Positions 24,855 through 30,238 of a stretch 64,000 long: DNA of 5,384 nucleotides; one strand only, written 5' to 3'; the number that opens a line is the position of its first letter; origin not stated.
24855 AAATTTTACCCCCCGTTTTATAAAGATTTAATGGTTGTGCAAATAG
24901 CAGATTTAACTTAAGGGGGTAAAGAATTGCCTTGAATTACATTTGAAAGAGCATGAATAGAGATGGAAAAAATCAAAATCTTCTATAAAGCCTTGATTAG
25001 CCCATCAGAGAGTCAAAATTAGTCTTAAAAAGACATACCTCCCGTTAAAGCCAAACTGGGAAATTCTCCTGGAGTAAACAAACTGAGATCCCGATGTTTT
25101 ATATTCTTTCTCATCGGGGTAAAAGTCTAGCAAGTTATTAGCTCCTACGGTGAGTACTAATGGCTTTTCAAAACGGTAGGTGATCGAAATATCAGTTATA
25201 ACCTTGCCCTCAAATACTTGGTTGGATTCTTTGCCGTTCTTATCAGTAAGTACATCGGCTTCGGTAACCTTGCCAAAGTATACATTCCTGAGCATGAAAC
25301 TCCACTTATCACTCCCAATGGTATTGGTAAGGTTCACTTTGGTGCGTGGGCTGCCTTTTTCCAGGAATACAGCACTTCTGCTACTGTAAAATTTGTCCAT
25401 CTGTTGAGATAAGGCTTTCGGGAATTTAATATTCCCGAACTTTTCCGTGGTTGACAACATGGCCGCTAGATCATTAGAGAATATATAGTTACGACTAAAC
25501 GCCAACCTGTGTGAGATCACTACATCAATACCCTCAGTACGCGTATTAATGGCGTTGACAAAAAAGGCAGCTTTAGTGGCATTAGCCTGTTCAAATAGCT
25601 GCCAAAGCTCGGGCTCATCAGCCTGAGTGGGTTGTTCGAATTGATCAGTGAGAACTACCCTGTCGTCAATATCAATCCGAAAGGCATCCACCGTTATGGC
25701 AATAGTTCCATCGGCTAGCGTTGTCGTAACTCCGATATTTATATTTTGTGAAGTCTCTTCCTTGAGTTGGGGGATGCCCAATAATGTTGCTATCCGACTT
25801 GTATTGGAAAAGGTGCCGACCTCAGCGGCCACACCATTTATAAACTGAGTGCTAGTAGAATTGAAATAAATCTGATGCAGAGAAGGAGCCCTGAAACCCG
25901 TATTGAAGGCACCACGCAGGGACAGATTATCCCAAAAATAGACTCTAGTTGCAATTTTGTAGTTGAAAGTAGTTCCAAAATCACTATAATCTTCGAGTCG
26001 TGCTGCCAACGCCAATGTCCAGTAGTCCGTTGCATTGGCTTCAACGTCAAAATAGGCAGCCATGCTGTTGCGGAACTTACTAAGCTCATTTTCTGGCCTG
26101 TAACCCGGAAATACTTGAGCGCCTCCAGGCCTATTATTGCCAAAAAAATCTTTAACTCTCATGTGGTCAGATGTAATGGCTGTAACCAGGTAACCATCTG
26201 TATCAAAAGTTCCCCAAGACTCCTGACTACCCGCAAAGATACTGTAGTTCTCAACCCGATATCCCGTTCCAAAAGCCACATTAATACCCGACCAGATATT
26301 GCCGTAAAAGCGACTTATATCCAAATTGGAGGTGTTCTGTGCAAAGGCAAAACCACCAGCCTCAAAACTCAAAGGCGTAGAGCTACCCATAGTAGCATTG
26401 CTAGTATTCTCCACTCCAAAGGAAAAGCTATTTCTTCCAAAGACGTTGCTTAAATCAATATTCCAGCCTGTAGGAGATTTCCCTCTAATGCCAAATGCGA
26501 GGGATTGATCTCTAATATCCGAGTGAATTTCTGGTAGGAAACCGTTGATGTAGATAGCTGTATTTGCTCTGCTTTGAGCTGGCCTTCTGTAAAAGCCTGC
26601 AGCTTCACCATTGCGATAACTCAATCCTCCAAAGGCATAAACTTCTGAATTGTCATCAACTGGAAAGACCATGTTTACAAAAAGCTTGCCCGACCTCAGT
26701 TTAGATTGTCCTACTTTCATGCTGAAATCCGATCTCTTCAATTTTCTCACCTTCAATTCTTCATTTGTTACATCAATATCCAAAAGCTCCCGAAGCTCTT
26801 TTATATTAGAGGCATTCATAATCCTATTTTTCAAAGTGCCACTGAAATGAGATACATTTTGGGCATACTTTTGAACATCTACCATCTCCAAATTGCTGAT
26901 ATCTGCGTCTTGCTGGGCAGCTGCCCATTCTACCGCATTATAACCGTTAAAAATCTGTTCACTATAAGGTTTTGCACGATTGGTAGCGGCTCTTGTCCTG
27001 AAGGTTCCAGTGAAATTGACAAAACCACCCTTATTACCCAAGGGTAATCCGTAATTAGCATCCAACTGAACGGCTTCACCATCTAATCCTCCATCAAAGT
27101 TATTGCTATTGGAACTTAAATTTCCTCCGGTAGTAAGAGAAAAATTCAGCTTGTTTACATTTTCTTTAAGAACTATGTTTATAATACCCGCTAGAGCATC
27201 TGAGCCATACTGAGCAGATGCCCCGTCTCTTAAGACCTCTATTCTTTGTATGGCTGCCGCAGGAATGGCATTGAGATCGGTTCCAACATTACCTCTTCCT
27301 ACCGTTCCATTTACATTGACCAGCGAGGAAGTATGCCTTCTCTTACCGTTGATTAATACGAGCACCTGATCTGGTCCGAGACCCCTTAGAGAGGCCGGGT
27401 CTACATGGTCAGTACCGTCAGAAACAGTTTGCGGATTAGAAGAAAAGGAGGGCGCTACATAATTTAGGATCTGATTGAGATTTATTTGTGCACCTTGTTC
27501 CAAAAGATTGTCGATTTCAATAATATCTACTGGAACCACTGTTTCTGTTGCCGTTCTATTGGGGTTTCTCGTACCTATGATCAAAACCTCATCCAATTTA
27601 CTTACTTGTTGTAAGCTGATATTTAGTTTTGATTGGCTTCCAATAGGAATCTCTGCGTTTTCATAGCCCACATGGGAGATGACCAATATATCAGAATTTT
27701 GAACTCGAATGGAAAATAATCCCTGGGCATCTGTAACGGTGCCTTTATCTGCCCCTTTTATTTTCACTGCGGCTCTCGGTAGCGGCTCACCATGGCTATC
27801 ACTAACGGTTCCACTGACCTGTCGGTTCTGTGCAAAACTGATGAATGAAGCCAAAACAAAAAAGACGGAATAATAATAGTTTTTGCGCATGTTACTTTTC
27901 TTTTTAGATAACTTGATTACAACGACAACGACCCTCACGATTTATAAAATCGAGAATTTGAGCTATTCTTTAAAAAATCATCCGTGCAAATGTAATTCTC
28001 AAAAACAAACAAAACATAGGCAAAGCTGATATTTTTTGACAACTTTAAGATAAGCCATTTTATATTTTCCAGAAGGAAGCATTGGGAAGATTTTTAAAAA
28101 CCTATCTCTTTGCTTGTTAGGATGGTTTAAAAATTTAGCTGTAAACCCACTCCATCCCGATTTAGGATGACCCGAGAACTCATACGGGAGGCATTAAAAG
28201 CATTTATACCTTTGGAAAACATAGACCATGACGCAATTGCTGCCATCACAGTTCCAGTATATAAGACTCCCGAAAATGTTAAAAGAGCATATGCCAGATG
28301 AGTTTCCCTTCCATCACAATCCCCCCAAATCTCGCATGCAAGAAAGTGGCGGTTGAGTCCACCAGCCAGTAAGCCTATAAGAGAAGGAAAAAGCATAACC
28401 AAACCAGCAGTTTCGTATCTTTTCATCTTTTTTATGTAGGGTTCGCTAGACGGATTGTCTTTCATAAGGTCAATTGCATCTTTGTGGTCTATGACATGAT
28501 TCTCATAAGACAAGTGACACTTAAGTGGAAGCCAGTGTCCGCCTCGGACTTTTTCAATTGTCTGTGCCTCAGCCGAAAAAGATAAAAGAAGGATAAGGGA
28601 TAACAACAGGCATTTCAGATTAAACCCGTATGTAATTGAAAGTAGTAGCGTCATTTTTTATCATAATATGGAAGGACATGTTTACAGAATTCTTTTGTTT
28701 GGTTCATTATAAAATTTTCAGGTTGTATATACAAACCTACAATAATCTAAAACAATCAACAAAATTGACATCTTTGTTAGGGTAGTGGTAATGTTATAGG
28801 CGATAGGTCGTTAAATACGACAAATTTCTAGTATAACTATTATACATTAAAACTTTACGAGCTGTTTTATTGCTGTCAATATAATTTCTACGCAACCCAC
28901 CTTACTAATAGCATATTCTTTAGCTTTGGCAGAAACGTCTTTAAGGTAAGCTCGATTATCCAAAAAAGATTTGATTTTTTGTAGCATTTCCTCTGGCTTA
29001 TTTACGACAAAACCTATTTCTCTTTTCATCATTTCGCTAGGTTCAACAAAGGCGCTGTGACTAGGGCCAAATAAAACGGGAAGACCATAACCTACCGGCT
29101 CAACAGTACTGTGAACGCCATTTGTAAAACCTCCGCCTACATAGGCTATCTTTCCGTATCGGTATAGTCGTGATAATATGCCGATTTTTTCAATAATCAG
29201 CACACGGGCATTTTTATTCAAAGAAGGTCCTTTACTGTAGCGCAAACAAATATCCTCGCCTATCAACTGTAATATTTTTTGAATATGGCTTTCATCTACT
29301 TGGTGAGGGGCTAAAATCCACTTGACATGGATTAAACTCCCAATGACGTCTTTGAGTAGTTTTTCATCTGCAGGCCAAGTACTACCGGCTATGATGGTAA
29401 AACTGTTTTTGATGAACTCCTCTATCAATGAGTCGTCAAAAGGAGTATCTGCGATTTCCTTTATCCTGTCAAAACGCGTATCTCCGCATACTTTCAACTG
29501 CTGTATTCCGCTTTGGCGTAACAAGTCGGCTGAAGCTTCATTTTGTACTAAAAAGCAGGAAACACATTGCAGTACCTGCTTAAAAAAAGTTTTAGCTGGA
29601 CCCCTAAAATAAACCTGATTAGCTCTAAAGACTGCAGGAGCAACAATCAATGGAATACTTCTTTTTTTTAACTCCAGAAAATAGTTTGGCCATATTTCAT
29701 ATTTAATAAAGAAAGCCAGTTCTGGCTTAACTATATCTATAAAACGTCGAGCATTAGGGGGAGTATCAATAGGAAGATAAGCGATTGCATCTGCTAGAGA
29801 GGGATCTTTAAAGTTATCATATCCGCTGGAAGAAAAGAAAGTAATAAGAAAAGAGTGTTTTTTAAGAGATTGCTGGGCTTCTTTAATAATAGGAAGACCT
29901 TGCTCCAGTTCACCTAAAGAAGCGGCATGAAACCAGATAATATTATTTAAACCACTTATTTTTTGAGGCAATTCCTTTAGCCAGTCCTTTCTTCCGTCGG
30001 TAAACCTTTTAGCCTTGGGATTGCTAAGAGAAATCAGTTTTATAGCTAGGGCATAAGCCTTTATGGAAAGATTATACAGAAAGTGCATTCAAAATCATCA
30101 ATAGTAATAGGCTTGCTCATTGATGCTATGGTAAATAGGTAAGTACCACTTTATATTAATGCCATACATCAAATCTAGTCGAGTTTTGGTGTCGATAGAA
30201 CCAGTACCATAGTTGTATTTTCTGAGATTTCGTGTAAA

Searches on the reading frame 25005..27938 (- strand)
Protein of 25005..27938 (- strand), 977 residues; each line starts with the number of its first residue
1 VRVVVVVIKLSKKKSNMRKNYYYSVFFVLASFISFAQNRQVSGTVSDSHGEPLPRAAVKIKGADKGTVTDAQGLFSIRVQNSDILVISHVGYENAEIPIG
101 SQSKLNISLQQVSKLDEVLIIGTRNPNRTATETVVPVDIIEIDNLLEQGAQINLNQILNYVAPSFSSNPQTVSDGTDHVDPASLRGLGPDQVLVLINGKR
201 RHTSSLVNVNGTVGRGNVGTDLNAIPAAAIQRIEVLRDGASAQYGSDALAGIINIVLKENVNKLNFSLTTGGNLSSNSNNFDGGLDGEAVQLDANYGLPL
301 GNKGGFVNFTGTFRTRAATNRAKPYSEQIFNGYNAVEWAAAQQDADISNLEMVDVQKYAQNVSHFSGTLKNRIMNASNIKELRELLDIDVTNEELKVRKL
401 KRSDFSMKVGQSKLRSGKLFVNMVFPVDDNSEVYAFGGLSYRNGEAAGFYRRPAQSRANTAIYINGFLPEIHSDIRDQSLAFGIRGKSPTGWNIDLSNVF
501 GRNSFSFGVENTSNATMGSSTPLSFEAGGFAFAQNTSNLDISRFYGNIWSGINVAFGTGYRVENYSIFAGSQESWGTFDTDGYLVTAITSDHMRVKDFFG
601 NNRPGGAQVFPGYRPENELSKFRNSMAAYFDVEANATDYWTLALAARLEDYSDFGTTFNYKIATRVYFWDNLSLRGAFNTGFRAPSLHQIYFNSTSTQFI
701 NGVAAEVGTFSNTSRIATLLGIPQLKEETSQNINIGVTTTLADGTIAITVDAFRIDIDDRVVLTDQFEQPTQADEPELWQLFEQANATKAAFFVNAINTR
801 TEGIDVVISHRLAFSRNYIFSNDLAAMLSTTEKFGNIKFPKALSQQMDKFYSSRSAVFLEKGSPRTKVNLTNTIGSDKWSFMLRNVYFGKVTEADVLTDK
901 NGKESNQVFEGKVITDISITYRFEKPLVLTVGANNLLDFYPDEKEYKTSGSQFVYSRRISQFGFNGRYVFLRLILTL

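Call 46: search_protein_families(library=pfam, proteins=[window:25005-27938:-], max_evalue=0.00001)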
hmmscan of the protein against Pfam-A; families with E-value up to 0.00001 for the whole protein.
window:25005-27938:- (977 aa): 4 families
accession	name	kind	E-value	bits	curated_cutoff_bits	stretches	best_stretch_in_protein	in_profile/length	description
PF00593.30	TonB_dep_Rec_b-barrel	-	5.2e-29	102.8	27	1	428-936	11-436/436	TonB dependent receptor-like, beta-barrel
PF07715.20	Plug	-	4.6e-17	62.9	23.9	1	132-252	4-107/107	TonB-dependent Receptor Plug Domain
PF13715.12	CarbopepD_reg_2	-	1.5e-15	57.4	32.2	1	41-118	1-86/88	CarboxypepD_reg-like domain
PF13620.12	CarboxypepD_reg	-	1.7e-10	41.6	32.3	1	40-109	1-81/82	Carboxypeptidase regulatory-like domain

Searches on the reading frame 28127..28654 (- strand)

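Call 66: search_protein_families(library=pfam, proteins=[window:28127-28654:-], max_evalue=0.00001)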
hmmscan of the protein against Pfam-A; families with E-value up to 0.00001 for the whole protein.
window:28127-28654:- (175 aa): 0 families

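Call 68: search_protein_families(library=pfam, proteins=[window:28127-28654:-], max_evalue=0.1)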
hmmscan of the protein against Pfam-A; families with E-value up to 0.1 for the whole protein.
window:28127-28654:- (175 aa): 1 family
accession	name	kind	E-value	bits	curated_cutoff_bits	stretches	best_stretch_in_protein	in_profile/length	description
PF21284.3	C7_FIM2_N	-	0.078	13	27.1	0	106-116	9-19/24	Complement component C7, FIM2 N-terminal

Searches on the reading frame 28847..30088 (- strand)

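Call 66: search_protein_families(library=pfam, proteins=[window:28847-30088:-], max_evalue=0.00001)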
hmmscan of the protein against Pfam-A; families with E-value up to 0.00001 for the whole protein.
window:28847-30088:- (413 aa): 1 family
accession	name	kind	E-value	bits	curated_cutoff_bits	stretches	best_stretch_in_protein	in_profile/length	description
PF04413.22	Glycos_transf_N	-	3.7e-44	150.9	23.9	1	46-208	14-179/179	3-Deoxy-D-manno-octulosonic-acid transferase (kdotransferase)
